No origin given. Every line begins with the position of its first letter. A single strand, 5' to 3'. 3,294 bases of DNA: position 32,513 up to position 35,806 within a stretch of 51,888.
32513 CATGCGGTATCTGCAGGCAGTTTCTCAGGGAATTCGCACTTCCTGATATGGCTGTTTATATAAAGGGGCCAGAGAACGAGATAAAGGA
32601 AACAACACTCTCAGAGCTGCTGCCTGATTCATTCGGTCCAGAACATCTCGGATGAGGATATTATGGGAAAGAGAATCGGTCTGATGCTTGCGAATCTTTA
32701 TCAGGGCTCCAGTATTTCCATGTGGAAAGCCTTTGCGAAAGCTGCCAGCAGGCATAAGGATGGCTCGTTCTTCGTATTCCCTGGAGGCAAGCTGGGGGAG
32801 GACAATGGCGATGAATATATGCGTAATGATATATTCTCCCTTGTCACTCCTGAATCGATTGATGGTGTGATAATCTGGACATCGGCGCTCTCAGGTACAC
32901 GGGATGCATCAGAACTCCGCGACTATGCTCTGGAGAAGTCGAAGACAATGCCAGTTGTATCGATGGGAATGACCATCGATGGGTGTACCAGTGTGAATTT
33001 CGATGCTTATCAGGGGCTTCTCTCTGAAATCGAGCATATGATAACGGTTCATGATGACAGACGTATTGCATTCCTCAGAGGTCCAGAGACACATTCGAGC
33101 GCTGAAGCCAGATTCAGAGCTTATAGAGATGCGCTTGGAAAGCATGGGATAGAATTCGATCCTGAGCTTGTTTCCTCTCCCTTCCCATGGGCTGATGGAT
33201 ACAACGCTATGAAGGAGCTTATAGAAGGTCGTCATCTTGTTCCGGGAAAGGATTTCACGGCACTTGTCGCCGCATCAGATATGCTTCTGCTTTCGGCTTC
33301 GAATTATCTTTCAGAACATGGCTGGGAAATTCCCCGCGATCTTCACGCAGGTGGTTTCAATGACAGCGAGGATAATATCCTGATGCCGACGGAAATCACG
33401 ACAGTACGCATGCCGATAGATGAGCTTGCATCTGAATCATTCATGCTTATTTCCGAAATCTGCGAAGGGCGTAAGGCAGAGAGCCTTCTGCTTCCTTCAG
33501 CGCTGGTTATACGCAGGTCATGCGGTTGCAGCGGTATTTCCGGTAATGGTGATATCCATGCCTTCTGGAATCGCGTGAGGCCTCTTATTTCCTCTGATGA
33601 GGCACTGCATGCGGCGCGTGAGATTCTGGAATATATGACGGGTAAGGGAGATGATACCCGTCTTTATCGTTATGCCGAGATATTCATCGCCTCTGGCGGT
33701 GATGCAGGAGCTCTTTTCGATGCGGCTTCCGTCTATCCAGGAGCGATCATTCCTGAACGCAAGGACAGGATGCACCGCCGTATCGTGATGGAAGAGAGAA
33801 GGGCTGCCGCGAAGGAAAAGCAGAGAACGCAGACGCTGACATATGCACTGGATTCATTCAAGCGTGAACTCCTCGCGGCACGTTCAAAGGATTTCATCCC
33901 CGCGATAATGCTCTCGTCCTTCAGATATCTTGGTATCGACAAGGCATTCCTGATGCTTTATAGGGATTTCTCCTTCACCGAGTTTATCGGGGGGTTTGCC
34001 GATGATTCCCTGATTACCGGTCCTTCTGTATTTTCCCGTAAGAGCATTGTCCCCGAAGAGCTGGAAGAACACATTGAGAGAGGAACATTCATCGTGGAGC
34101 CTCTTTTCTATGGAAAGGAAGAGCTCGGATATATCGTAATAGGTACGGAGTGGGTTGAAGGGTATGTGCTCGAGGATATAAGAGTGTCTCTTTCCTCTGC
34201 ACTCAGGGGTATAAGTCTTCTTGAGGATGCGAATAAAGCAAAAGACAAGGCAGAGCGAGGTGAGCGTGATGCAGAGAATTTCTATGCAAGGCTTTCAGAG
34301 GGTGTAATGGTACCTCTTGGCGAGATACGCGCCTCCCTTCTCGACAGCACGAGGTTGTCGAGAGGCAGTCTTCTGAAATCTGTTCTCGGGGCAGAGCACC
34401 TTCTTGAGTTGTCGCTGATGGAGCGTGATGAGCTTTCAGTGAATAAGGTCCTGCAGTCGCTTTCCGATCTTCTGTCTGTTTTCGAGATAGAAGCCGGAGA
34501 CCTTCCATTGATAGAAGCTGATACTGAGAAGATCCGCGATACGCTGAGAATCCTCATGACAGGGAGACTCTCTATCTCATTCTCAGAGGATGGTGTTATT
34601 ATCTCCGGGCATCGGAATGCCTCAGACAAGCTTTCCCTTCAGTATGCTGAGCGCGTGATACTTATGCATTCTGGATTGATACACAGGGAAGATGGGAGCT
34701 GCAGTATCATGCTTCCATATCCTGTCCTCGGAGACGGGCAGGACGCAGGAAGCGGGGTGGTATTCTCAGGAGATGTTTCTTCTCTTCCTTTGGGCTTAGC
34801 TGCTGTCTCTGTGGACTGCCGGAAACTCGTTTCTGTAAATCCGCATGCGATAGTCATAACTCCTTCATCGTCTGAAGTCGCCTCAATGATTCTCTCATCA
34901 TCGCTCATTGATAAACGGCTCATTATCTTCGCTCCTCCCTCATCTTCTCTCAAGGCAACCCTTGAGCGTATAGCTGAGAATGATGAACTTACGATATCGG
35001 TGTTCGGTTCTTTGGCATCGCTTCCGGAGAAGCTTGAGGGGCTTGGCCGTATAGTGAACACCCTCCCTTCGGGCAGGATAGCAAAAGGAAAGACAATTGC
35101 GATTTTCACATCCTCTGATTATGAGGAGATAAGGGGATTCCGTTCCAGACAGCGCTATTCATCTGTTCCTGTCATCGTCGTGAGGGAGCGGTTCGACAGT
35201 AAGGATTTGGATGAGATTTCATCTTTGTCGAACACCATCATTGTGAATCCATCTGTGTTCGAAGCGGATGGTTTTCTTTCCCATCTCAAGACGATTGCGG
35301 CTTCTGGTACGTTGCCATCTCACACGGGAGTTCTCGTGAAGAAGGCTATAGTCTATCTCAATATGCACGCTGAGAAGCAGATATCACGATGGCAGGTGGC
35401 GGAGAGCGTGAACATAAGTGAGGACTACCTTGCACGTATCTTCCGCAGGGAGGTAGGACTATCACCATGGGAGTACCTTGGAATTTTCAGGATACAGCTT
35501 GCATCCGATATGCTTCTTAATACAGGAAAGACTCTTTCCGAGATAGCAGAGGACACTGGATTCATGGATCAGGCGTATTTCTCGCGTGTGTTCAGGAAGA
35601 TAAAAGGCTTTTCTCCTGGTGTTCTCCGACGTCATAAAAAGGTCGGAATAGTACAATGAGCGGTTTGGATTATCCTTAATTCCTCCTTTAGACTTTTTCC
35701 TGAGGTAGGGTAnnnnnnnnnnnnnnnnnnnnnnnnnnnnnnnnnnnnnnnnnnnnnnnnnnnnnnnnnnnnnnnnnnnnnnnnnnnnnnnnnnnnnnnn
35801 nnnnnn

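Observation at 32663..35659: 998-aa soluble regulator that looks like a fossilised hybrid two-component system with Glu in place of the phospho-accepting His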

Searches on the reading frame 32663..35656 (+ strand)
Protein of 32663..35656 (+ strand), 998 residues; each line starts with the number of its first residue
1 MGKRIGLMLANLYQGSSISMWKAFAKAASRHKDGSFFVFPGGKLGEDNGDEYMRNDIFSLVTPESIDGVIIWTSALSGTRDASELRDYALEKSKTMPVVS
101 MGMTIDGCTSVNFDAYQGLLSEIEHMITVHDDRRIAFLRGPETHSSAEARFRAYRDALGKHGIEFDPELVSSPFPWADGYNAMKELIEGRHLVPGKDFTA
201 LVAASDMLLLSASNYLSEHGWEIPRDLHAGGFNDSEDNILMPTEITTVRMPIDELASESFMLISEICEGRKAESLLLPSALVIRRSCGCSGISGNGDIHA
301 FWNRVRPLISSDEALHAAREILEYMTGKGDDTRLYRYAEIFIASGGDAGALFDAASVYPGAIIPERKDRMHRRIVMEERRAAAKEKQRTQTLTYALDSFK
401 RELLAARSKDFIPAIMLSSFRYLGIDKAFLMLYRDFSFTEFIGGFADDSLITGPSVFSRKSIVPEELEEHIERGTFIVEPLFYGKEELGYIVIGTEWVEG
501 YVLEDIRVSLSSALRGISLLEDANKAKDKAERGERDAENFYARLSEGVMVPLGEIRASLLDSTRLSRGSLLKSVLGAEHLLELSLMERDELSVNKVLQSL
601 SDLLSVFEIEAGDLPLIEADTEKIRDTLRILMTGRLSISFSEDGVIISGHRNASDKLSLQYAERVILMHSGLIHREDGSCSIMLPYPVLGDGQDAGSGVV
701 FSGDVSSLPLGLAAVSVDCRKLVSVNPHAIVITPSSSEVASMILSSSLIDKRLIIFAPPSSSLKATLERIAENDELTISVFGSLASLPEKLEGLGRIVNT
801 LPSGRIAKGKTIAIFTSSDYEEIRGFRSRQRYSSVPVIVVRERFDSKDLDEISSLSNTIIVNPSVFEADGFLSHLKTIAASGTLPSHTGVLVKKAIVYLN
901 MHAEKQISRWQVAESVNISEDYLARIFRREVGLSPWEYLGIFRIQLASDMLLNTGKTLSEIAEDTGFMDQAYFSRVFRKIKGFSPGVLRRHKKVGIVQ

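Call 3: search_protein_families(library=pfam, proteins=[window:32663-35656:+], max_evalue=10)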
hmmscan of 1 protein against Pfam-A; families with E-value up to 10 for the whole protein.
window:32663-35656:+ (998 aa): 6 families
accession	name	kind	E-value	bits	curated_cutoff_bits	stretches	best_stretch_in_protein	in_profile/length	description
PF12833.13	HTH_18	-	2.7e-20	72.9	33.6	1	913-990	2-79/80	Helix-turn-helix domain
PF13377.12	Peripla_BP_3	-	2.2e-18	67.3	26.5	1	133-287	10-167/167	Periplasmic binding protein-like domain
PF00165.29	HTH_AraC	-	6.4e-14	52.1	26.6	2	953-986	6-38/42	Bacterial regulatory helix-turn-helix proteins, AraC family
PF00532.27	Peripla_BP_1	-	9e-12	45.5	22.2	1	4-278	3-274/281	Periplasmic binding proteins and sugar binding domain of LacI family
PF13560.12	HTH_31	-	0.018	15.8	27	1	907-937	15-46/64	Helix-turn-helix domain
PF02082.26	Rrf2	-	0.07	13.7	30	1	894-928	10-45/132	Iron-dependent Transcriptional regulator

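Call 4: search_protein_families(library=ncbifam, proteins=[window:32663-35656:+], max_evalue=10)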
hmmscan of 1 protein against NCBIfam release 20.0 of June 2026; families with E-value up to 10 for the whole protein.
window:32663-35656:+ (998 aa): 45 families (the best 25 are shown)
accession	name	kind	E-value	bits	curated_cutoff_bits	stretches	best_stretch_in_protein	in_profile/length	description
NF007075.0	PRK09526.1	subfamily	2.7e-17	62.7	340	1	108-288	158-332/358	LacI family DNA-binding transcriptional regulator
NF007860.0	PRK10572.1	equivalog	1.1e-16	60.5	208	1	892-992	185-285/292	arabinose operon transcriptional regulator AraC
TIGR04094.1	adjacent_YSIRK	equivalog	2.1e-16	59.9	200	1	886-985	281-379/383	YSIRK-targeted surface antigen transcriptional regulator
NF008269.0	PRK11041.1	equivalog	5.2e-15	55.3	436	1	58-287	116-337/342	DNA-binding transcriptional regulator CytR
NF047788.1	TransRegPocR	equivalog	2.5e-14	53.2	500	1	890-992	189-291/296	transcriptional regulator PocR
NF047341.1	lactose_RbsR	equivalog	6.1e-13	48.8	382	1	55-287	107-328/331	ribose utilization transcriptional repressor RbsR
TIGR01481.1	ccpA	equivalog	1.4e-12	47.7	442.35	1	63-285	114-327/330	catabolite control protein A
NF049932.1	TranspRegBtr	equivalog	1.4e-12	47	900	1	881-992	155-266/531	bacillibactin transport transcriptional regulator Btr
NF047455.1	TF_Staph_AryK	equivalog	1.4e-12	46.7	850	1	891-993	158-260/759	transcriptional regulator AryK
NF008002.0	PRK10727.1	equivalog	1.7e-12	47.1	557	1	116-274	161-314/341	HTH-type transcriptional regulator GalR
NF007979.0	PRK10703.1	equivalog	8.7e-12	44.8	501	1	59-287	109-331/341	HTH-type transcriptional repressor PurR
NF007743.0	PRK10423.1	equivalog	1.7e-11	43.8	531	1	90-286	134-329/330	ribose operon transcriptional repressor RbsR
NF010028.0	PRK13503.1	equivalog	4.7e-10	39.3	288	1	892-993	173-274/278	HTH-type transcriptional activator RhaS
NF033869.1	viru_reg_Rsp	equivalog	5.4e-10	38.3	400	1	892-989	149-246/701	AraC family transcriptional regulator Rsp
NF006902.0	PRK09393.1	equivalog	8.3e-10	38.3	425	1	894-992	224-322/327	transcriptional regulator FtrA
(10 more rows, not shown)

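Call 6: find_homologous_proteins(query=window:32663-35656:+, max_evalue=0.00001)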
Query window:32663-35656:+ (998 aa): 148 proteins with E <= 0.00001 among 8000 candidates; the best 120 are listed.
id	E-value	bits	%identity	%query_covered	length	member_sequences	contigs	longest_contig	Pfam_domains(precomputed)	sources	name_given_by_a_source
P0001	0.0e+0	2175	99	100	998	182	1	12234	PF12833.14,PF13377.13,PF00532.28,PF00165.30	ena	-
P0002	0.0e+0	1394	64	100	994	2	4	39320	PF12833.14,PF13377.13,PF00532.28,PF00165.30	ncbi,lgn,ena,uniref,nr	ncbi:MAG: substrate-binding domain-containing protein [Spirochaetes bacterium]|uniref:Substrate-bind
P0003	0.0e+0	1394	64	99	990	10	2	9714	PF12833.14,PF13377.13,PF00532.28,PF00165.30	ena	-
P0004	0.0e+0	1247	59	100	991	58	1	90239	PF12833.14,PF13377.13,PF00532.28,PF00165.30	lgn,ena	-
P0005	0.0e+0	1212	100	57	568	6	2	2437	PF12833.14,PF00165.30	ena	-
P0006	0.0e+0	1055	52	99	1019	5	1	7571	PF12833.14,PF13377.13,PF00532.28,PF00165.30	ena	-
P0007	0.0e+0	1037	51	99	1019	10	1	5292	PF12833.14,PF13377.13,PF00532.28,PF00165.30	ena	-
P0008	0.0e+0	1028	51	99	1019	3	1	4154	PF12833.14,PF13377.13,PF00532.28,PF00165.30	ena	-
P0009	0.0e+0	1023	50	99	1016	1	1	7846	PF12833.14,PF13377.13,PF00532.28,PF00165.30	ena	-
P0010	0.0e+0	1015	49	99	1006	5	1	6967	PF12833.14,PF13377.13,PF00532.28,PF00165.30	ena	-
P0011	0.0e+0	1014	50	99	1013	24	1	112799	PF12833.14,PF13377.13,PF00532.28,PF00165.30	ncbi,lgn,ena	-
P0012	1.7e-298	1011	49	99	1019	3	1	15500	PF12833.14,PF13377.13,PF00532.28,PF00165.30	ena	-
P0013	1.4e-297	1008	49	99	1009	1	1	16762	PF12833.14,PF13377.13,PF00165.30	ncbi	-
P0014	2.4e-295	1001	48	99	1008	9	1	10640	PF12833.14,PF13377.13,PF00532.28,PF00165.30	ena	-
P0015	3.6e-295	1000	99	45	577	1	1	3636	PF13377.13,PF00532.28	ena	-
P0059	1.4e-156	542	33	99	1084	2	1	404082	PF12833.14,PF13377.13,PF00532.28,PF00512.32,PF00165.30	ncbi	-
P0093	2.0e-125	438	35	60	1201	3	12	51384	PF12833.14,PF13377.13,PF00532.28,PF00512.32,PF00165.30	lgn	-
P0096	1.5e-118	416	31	99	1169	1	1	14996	PF12833.14,PF13377.13,PF00532.28,PF00512.32,PF00165.30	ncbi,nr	ncbi:MAG: substrate-binding domain-containing protein [Spirochaetaceae bacterium]|nr:substrate-bindi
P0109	9.8e-108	380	31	65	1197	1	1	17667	PF12833.14,PF13377.13,PF00532.28,PF02518.32,PF00512.32,PF00165.30,PF00072.31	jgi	jgi:signal transduction histidine kinase/DNA-binding LacI/PurR family transcriptional regulator/AraC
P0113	7.8e-98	347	41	29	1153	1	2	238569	PF12833.14,PF13377.13,PF00532.28,PF00512.32,PF00165.30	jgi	jgi:AraC-like DNA-binding protein/signal transduction histidine kinase/ABC-type sugar transport syst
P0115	1.6e-94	336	40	28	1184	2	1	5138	PF12833.14,PF13377.13,PF00532.28,PF02518.32,PF00512.32,PF00165.30,PF00072.31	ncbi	-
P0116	6.0e-92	328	41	29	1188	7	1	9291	PF12833.14,PF13377.13,PF00532.28,PF02518.32,PF00512.32,PF00165.30,PF00072.31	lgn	-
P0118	1.2e-90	323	32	55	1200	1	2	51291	PF12833.14,PF13377.13,PF00532.28,PF00165.30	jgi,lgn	jgi:DNA-binding LacI/PurR family transcriptional regulator/AraC-like DNA-binding protein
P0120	7.5e-89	317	32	55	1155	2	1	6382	PF12833.14,PF13377.13,PF00532.28,PF02518.32,PF00512.32,PF00165.30,PF00072.31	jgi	-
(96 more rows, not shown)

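Call 7: search_solved_structures(query=window:32663-35656:+, max_evalue=1)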
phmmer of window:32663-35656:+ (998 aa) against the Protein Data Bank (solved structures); distinct sequences matched with E-value up to 1: 78 (the best 60 are shown).
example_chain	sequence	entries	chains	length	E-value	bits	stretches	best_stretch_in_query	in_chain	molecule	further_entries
9nt3_D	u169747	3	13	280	2.4e-21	79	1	64-287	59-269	Ancestral LacI Transcription Factor | LacI Transcription Factor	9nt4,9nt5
9nt6_A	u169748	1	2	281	5.4e-16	61.3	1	91-286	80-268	LacI Transcription Factor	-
6swi_A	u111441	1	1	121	1.3e-13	53.3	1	890-994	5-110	Two-component response regulator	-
5ysz_A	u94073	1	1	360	4.6e-12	48.2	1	112-286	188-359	Transcriptional regulator, LacI family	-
3dbi_A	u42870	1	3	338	1.9e-10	42.9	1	67-260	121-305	SUGAR-BINDING TRANSCRIPTIONAL REGULATOR, LACI FAMILY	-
2rgy_A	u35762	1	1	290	2.3e-10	42.6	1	127-275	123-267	Transcriptional regulator, LacI family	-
3brq_A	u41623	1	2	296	2.5e-10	42.5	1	67-261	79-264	HTH-type transcriptional regulator ascG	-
3oou_A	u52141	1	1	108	3.5e-10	42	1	891-990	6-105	Lin2118 protein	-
3kke_A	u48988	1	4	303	5.7e-10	41.3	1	94-272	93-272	LacI family Transcriptional regulator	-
2k9s_A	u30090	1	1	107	1.8e-09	39.7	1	892-989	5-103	Arabinose operon regulatory protein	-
2qu7_A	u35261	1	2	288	6.9e-09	37.7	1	142-289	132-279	Putative transcriptional regulator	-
9ny7_A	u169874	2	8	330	2.3e-08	36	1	48-268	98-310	Ribose operon repressor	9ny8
1tlf_A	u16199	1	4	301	3.3e-08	35.5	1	109-286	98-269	LAC REPRESSOR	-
2p9h_A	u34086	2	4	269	3.6e-08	35.3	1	109-285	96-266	Lactose operon repressor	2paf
1jyf_A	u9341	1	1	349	5e-08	34.9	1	109-286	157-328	Lactose Operon Repressor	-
4fe4_A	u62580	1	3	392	1e-05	27.2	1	888-986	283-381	Xylose operon regulatory protein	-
4fe7_A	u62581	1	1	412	1.1e-05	27.1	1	888-986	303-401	Xylose operon regulatory protein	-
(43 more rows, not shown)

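Call 9: search_protein_families(library=pfam, proteins=[P0109, P0115, P0116, P0120, P0113, P0059, P0093, P0096], max_evalue=0.01)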
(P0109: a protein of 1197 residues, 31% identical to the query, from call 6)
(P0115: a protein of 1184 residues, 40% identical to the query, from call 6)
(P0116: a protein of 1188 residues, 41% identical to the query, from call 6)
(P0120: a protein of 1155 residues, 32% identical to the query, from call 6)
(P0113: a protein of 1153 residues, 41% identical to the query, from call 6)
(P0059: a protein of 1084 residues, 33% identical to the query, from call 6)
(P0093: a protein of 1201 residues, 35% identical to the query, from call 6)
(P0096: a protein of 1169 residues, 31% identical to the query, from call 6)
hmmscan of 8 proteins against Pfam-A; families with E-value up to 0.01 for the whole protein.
P0109 (1197 aa): 7 families
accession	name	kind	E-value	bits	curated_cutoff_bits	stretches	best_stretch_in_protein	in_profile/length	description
PF13377.12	Peripla_BP_3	-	5.7e-29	101.8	26.5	1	144-305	4-167/167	Periplasmic binding protein-like domain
PF02518.31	HATPase_c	-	6.9e-28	97.7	26.4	1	707-815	2-110/111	Histidine kinase-, DNA gyrase B-, and HSP90-like ATPase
PF12833.13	HTH_18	-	4.3e-23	81.9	33.6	1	1116-1194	1-79/80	Helix-turn-helix domain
PF00165.29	HTH_AraC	-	3.7e-16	59.3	26.6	2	1156-1193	2-41/42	Bacterial regulatory helix-turn-helix proteins, AraC family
PF00072.30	Response_reg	-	1.5e-13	51.3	30.2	1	964-1045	2-79/111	Response regulator receiver domain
PF00512.31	HisKA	-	9.4e-09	35.6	26.9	1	596-659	1-64/66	His Kinase A (phospho-acceptor) domain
PF00532.27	Peripla_BP_1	-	7.1e-08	32.7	22.2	1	23-277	3-254/281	Periplasmic binding proteins and sugar binding domain of LacI family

P0115 (1184 aa): 8 families
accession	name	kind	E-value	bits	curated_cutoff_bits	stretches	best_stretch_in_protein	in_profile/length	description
PF02518.31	HATPase_c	-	2.2e-26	92.9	26.4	1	707-811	2-110/111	Histidine kinase-, DNA gyrase B-, and HSP90-like ATPase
PF13377.12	Peripla_BP_3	-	3.2e-24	86.3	26.5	1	133-296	3-167/167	Periplasmic binding protein-like domain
PF12833.13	HTH_18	-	8.8e-24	84.1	33.6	1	1101-1179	1-79/80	Helix-turn-helix domain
PF00165.29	HTH_AraC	-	1.4e-15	57.4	26.6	1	1141-1178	2-41/42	Bacterial regulatory helix-turn-helix proteins, AraC family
PF00512.31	HisKA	-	2.4e-12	47.2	26.9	1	591-656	2-64/66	His Kinase A (phospho-acceptor) domain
PF00072.30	Response_reg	-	4.8e-12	46.5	30.2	1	951-1033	1-79/111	Response regulator receiver domain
PF00532.27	Peripla_BP_1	-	1.3e-08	35.1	22.2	1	13-266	2-252/281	Periplasmic binding proteins and sugar binding domain of LacI family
PF13581.12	HATPase_c_2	-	0.00022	21.7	27.4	1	715-778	40-104/127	Histidine kinase-like ATPase domain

P0116 (1188 aa): 8 families
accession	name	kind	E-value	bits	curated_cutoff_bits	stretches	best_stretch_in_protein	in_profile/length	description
PF02518.31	HATPase_c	-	2.3e-29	102.5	26.4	1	721-825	2-110/111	Histidine kinase-, DNA gyrase B-, and HSP90-like ATPase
PF13377.12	Peripla_BP_3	-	1.4e-25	90.7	26.5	1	132-295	3-167/167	Periplasmic binding protein-like domain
PF12833.13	HTH_18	-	7.5e-24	84.3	33.6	1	1105-1183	1-79/80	Helix-turn-helix domain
PF00165.29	HTH_AraC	-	4.4e-17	62.2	26.6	1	1145-1182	2-41/42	Bacterial regulatory helix-turn-helix proteins, AraC family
PF00072.30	Response_reg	-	6.9e-12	46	30.2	1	955-1037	1-79/111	Response regulator receiver domain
PF00512.31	HisKA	-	8.1e-12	45.5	26.9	1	605-670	2-64/66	His Kinase A (phospho-acceptor) domain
PF00532.27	Peripla_BP_1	-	6.4e-08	32.8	22.2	1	14-265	4-252/281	Periplasmic binding proteins and sugar binding domain of LacI family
PF13581.12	HATPase_c_2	-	4.4e-05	23.9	27.4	1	729-798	40-108/127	Histidine kinase-like ATPase domain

P0120 (1155 aa): 8 families
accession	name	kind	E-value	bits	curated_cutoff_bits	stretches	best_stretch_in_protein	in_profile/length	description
PF02518.31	HATPase_c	-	3.8e-28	98.6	26.4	1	681-785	2-110/111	Histidine kinase-, DNA gyrase B-, and HSP90-like ATPase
PF13377.12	Peripla_BP_3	-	1.1e-23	84.5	26.5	1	106-269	3-167/167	Periplasmic binding protein-like domain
PF12833.13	HTH_18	-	1.2e-23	83.6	33.6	1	1072-1150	1-79/80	Helix-turn-helix domain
PF00165.29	HTH_AraC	-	2.7e-18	66.1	26.6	1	1112-1149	2-41/42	Bacterial regulatory helix-turn-helix proteins, AraC family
PF00072.30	Response_reg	-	1.5e-11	44.9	30.2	1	922-1004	1-79/111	Response regulator receiver domain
PF00512.31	HisKA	-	4e-09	36.8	26.9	1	563-628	2-64/66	His Kinase A (phospho-acceptor) domain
PF00532.27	Peripla_BP_1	-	1.3e-06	28.5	22.2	1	2-240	18-253/281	Periplasmic binding proteins and sugar binding domain of LacI family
PF13581.12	HATPase_c_2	-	0.00011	22.7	27.4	1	689-758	40-108/127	Histidine kinase-like ATPase domain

P0113 (1153 aa): 5 families
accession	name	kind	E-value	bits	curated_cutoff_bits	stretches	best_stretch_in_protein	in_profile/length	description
PF13377.12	Peripla_BP_3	-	1.7e-28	100.2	26.5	1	127-292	1-167/167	Periplasmic binding protein-like domain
PF12833.13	HTH_18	-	1.1e-18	67.7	33.6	1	1072-1150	1-79/80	Helix-turn-helix domain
PF00165.29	HTH_AraC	-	2.3e-14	53.5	26.6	1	1112-1149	2-41/42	Bacterial regulatory helix-turn-helix proteins, AraC family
PF00532.27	Peripla_BP_1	-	1.4e-09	38.2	22.2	1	98-269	80-259/281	Periplasmic binding proteins and sugar binding domain of LacI family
PF00512.31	HisKA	-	3.2e-07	30.7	26.9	1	596-653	2-66/66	His Kinase A (phospho-acceptor) domain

P0059 (1084 aa): 5 families
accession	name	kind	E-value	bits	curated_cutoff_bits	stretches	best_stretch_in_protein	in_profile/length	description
PF12833.13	HTH_18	-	5.9e-22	78.2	33.6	1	1004-1082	1-79/80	Helix-turn-helix domain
PF13377.12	Peripla_BP_3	-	4.8e-19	69.5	26.5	1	144-303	7-167/167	Periplasmic binding protein-like domain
PF00165.29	HTH_AraC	-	2.1e-13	50.4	26.6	2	1043-1074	1-34/42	Bacterial regulatory helix-turn-helix proteins, AraC family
PF00532.27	Peripla_BP_1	-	4.9e-07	29.9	22.2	1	76-296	53-276/281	Periplasmic binding proteins and sugar binding domain of LacI family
PF00512.31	HisKA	-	8e-06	26.3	26.9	1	577-626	2-55/66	His Kinase A (phospho-acceptor) domain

P0093 (1201 aa): 5 families
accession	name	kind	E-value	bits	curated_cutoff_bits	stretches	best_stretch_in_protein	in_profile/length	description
PF13377.12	Peripla_BP_3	-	2.9e-27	96.2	26.5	1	132-294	3-167/167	Periplasmic binding protein-like domain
PF12833.13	HTH_18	-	5.8e-21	75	33.6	1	1110-1188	1-79/80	Helix-turn-helix domain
PF00165.29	HTH_AraC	-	5.8e-13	49.1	26.6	1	1149-1188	1-42/42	Bacterial regulatory helix-turn-helix proteins, AraC family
PF00532.27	Peripla_BP_1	-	3.4e-09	37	22.2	1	64-285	48-274/281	Periplasmic binding proteins and sugar binding domain of LacI family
PF00512.31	HisKA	-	1.2e-06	28.9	26.9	1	599-660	2-61/66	His Kinase A (phospho-acceptor) domain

P0096 (1169 aa): 5 families
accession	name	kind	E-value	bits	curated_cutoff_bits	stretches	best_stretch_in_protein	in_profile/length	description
PF13377.12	Peripla_BP_3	-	6.7e-26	91.8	26.5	1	132-294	3-167/167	Periplasmic binding protein-like domain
PF12833.13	HTH_18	-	2.5e-20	73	33.6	1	1078-1156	1-79/80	Helix-turn-helix domain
PF00165.29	HTH_AraC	-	7.2e-11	42.4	26.6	1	1117-1156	1-42/42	Bacterial regulatory helix-turn-helix proteins, AraC family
PF00532.27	Peripla_BP_1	-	5.9e-10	39.5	22.2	1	104-274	83-261/281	Periplasmic binding proteins and sugar binding domain of LacI family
PF00512.31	HisKA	-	2.6e-07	31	26.9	1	592-650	2-61/66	His Kinase A (phospho-acceptor) domain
